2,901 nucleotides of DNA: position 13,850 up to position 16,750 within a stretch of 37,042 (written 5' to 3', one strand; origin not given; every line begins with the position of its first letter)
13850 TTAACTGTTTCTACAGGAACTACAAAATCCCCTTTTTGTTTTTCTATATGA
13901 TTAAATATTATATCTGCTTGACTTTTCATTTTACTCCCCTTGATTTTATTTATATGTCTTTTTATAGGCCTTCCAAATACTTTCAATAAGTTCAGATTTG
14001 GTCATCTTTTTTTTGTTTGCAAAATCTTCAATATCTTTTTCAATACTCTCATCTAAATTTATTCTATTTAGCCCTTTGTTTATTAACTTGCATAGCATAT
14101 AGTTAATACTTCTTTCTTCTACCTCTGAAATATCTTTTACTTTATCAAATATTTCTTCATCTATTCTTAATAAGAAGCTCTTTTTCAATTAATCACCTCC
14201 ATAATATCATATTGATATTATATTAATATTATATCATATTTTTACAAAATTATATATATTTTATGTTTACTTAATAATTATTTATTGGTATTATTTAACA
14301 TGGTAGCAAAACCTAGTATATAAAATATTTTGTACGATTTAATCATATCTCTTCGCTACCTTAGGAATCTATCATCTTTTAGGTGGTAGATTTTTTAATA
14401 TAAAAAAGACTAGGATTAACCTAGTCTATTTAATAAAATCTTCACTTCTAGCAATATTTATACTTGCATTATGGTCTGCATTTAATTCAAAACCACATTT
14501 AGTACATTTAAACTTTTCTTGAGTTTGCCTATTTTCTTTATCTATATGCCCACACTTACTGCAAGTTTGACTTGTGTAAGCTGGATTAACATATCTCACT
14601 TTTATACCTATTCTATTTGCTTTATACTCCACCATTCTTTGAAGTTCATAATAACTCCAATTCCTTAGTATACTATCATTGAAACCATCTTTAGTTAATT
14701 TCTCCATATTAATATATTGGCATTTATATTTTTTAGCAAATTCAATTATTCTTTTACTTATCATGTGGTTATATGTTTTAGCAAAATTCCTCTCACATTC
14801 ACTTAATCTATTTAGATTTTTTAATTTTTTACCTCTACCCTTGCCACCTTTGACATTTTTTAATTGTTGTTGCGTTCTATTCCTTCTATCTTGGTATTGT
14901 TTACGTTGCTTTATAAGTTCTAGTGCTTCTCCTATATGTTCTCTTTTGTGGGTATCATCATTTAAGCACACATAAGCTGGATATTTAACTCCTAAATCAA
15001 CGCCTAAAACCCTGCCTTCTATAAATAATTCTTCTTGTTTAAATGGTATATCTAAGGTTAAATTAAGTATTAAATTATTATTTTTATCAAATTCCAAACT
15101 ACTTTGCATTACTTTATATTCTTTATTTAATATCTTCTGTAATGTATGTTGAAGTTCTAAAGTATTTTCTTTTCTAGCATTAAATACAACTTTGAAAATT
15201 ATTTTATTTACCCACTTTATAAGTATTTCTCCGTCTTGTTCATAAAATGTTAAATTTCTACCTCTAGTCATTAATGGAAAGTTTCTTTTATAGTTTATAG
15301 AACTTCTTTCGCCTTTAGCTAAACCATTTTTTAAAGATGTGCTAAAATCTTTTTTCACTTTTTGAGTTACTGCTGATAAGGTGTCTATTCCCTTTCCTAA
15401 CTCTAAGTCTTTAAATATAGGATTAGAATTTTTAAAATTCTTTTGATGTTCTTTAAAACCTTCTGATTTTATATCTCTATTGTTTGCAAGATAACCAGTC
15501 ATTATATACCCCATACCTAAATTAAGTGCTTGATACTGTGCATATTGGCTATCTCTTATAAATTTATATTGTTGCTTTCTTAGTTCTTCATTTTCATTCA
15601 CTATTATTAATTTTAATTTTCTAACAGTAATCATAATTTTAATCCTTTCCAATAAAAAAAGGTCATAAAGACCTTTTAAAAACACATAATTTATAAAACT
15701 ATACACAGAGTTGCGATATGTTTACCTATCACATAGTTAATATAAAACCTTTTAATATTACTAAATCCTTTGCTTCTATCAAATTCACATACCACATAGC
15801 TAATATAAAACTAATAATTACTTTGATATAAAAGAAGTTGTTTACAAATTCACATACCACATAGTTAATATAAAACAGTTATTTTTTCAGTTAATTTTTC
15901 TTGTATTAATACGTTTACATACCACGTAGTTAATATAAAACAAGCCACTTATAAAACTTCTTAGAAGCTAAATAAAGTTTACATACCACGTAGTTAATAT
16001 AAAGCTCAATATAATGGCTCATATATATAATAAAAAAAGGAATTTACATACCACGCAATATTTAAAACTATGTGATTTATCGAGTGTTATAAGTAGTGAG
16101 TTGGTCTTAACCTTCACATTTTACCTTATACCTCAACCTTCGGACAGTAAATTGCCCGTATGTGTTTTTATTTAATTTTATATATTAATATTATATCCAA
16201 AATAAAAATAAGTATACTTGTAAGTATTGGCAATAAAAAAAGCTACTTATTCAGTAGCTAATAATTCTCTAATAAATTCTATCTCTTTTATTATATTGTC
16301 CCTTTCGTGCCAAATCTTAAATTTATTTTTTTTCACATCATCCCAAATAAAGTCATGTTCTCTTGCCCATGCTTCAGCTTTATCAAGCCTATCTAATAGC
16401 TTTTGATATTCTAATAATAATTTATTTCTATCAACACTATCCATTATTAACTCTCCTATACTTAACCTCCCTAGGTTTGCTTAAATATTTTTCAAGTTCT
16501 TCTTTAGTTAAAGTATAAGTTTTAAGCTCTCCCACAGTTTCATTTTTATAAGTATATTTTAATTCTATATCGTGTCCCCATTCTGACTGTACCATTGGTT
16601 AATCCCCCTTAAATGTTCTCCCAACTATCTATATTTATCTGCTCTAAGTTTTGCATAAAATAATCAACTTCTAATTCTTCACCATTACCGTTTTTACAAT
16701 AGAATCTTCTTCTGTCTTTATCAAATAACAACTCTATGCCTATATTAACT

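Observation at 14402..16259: Phage-borne miniature type V-F-like CRISPR-Cas cassette: a 402-aa Cas12f/TnpB-like nuclease plus a 6-repeat array, with no adaptation genes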

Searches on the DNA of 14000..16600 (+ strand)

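Call 8: search_dna_similar(query=window:14300-16400:+, collection=phages, mode=near, max_rows=20)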
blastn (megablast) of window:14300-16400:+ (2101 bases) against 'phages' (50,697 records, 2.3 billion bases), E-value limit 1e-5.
No match.

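Call 56: build_rna_model(alignment_id=A1, structure=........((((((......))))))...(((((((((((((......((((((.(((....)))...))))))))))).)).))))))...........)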
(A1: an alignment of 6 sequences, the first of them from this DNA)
Model R1 built from alignment A1 (6 sequences, 100 columns); structure: as given.
model positions 99; base pairs 28; branch points 1; effective number of sequences 1.46; information 0.59 bits per position. Calibrated on 0.2 Mb of random sequence (short: E-values are rough).
structure used (alignment columns):
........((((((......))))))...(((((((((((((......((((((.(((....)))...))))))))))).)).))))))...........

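Call 57: search_with_rna_model(model_id=R1, sources=[window, L001, L002, L003, L004, L005, L006, L007, L008, L009, L010, L011, L012, L013, L014, L019, L020, L021, L022, L023, L024, L025, L026, L027, L028, L029, L030, L031, L032, L033, L034, L035, L036, L037, L038, L039, L040, L041, L042], max_evalue=0.1, make_alignment=true)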
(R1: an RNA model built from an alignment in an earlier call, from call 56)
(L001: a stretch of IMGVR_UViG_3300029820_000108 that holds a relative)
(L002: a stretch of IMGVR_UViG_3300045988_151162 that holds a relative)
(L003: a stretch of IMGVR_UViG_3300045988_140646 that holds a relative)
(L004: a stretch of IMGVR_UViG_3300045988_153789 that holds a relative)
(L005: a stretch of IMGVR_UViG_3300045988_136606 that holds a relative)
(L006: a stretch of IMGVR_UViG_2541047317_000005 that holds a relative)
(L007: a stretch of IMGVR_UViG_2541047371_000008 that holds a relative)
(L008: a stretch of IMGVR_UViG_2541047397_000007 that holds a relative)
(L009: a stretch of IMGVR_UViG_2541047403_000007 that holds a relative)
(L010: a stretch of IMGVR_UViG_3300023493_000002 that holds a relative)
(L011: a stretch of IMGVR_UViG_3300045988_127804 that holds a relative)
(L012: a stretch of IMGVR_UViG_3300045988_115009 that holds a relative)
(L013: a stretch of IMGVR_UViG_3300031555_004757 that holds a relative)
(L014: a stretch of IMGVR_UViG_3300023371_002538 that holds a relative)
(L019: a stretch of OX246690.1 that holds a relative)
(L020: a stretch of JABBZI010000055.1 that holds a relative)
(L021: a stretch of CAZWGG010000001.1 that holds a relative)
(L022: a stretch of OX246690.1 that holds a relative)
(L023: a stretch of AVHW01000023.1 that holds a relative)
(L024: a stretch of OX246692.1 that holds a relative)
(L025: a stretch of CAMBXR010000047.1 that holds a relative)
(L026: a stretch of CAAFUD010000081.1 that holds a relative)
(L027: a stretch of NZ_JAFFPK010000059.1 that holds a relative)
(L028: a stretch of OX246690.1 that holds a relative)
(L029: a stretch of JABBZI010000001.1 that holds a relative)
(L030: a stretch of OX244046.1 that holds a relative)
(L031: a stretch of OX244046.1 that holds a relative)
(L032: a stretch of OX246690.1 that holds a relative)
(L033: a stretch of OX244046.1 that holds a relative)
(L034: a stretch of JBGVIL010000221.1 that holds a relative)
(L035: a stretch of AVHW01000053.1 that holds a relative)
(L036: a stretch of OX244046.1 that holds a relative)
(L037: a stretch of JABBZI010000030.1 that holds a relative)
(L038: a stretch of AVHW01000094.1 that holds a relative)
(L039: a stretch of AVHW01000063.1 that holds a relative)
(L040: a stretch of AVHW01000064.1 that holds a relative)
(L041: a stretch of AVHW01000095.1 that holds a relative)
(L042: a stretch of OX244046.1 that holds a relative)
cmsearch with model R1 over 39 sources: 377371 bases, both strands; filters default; matches with E-value up to 0.1: 19.
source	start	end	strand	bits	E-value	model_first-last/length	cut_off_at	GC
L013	720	818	+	107.1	2.1e-19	1-99/99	no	0.35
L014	5817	5915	+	107.1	2.1e-19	1-99/99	no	0.35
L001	5091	5189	+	105.4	4.8e-19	1-99/99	no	0.38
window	16068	16165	-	103.3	1.3e-18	1-99/99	no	0.38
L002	8036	8133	+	96.9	2.9e-17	1-99/99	no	0.33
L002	7274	7371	+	90.8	5.4e-16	1-99/99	no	0.42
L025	2342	2440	-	88.8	1.4e-15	1-99/99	no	0.35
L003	5207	5304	+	83.3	1.9e-14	1-99/99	no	0.35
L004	4568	4665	+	83.3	1.9e-14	1-99/99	no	0.35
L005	5212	5309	+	83.3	1.9e-14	1-99/99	no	0.35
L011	4815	4912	+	83.3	1.9e-14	1-99/99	no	0.35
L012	646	743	+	83.3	1.9e-14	1-99/99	no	0.35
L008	6865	6996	+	68.9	2e-11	1-99/99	no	0.39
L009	4462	4593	+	68.9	2e-11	1-99/99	no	0.39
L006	7218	7349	+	68.6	2.3e-11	1-99/99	no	0.38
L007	7218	7349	+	68.6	2.3e-11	1-99/99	no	0.38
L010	7224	7323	+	43.4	4.2e-06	1-99/99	no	0.28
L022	2331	2406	-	33.5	0.00048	1-99/99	no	0.33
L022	455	531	-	29.9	0.0027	1-99/99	no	0.42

Alignment A2: 19 matches aligned to the model, 145 columns, each read 5' to 3' on its own strand. Consensus structure (alignment columns), stored with it:
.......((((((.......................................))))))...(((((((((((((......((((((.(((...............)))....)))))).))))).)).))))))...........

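Call 65: search_with_rna_model(model_id=R1, sources=[L043, L044], max_evalue=0.01)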
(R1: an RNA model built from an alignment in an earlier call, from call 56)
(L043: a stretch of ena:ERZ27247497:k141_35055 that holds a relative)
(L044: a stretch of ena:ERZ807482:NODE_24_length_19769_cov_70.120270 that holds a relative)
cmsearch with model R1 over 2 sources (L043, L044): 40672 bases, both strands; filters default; matches with E-value up to 0.01: 2.
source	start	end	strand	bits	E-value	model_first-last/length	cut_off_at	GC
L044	9405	9503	+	102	2.7e-19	1-99/99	no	0.39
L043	9390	9488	+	91.6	3.9e-17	1-99/99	no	0.37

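Call 70: search_rna_families(source=window, start=14000, end=16600, threshold=evalue, max_evalue=1)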
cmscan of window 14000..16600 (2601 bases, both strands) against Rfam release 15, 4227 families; matches with E-value up to 1: 6.
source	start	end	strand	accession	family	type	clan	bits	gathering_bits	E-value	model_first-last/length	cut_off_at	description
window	15848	15876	+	RF01327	CRISPR-DR14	Gene; CRISPR;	CL00014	44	45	0.00097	1-29/29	no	CRISPR RNA direct repeat element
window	15913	15941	+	RF01327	CRISPR-DR14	Gene; CRISPR;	CL00014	42.2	45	0.0021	1-29/29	no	CRISPR RNA direct repeat element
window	15783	15811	+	RF01327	CRISPR-DR14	Gene; CRISPR;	CL00014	39.9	45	0.0058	1-29/29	no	CRISPR RNA direct repeat element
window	15720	15748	+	RF01327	CRISPR-DR14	Gene; CRISPR;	CL00014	38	45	0.013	1-29/29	no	CRISPR RNA direct repeat element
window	15977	16005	+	RF01327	CRISPR-DR14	Gene; CRISPR;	CL00014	37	45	0.02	1-29/29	no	CRISPR RNA direct repeat element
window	16235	16280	-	RF01388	isrD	Gene; sRNA;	-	23.4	37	0.12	1-51/51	no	isrD Hfq binding RNA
